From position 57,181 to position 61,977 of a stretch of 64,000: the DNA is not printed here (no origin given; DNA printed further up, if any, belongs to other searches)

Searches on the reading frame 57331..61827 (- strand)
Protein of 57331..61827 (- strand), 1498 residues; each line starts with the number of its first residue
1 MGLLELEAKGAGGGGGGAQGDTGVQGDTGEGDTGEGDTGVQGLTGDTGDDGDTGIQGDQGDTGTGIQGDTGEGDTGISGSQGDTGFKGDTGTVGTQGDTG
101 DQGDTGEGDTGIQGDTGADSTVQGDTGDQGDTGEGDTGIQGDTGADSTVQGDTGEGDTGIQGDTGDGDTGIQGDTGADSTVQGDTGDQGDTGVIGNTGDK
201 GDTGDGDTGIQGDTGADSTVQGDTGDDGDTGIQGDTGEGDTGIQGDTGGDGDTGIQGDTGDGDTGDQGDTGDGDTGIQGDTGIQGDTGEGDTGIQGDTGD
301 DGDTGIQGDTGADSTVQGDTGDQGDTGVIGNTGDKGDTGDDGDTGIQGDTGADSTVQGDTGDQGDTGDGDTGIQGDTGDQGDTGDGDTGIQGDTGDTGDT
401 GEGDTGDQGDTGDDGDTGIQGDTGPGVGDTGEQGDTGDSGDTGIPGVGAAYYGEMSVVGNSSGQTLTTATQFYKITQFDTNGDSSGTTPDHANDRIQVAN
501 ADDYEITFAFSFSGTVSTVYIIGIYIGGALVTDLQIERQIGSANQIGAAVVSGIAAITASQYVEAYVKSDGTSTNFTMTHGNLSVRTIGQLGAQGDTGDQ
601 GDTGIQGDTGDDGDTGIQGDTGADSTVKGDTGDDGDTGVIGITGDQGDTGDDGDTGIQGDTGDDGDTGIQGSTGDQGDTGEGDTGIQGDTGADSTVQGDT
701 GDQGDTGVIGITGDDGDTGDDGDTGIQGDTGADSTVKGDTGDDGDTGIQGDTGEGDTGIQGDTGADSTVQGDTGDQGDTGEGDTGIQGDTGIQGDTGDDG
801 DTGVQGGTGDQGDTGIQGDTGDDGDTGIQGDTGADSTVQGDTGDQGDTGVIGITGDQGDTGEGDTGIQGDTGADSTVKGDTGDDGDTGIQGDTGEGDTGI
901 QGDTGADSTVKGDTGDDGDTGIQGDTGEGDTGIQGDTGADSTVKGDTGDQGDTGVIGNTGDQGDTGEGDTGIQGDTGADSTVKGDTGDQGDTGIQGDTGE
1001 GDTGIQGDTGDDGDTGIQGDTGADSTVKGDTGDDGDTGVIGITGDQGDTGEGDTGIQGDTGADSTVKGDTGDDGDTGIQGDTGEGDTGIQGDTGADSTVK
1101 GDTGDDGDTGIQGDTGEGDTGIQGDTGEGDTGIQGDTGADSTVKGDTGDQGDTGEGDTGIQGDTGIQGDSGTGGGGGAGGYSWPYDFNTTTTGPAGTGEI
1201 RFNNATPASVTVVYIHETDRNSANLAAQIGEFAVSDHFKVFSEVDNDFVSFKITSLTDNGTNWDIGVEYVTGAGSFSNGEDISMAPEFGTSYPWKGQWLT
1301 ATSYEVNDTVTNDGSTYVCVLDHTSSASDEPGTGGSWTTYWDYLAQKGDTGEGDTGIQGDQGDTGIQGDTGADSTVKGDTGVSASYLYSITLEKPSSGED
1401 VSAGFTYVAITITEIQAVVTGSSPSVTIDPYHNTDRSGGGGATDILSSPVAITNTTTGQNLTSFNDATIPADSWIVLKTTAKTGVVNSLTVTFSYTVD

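Call 7: search_protein_families(library=pfam, proteins=[window:57331-61827:-], max_evalue=0.001)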
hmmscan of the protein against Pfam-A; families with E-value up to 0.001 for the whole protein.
window:57331-61827:- (1498 aa): 2 families
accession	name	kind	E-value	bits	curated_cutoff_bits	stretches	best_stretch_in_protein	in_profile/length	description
PF01391.23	Collagen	-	1.9e-66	220.1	27.2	4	782-834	1-53/60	Collagen triple helix repeat (20 copies)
PF02839.19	CBM_5_12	-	7e-05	23.2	26.2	1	1297-1333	1-38/44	Carbohydrate-binding module family 5/12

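Call 55: find_encoding_contigs(protein=window:57331-61827:-, flank=10000, max_places=4)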
Protein window:57331-61827:- (1498 aa): no gene with exactly this product is on record in the collection.
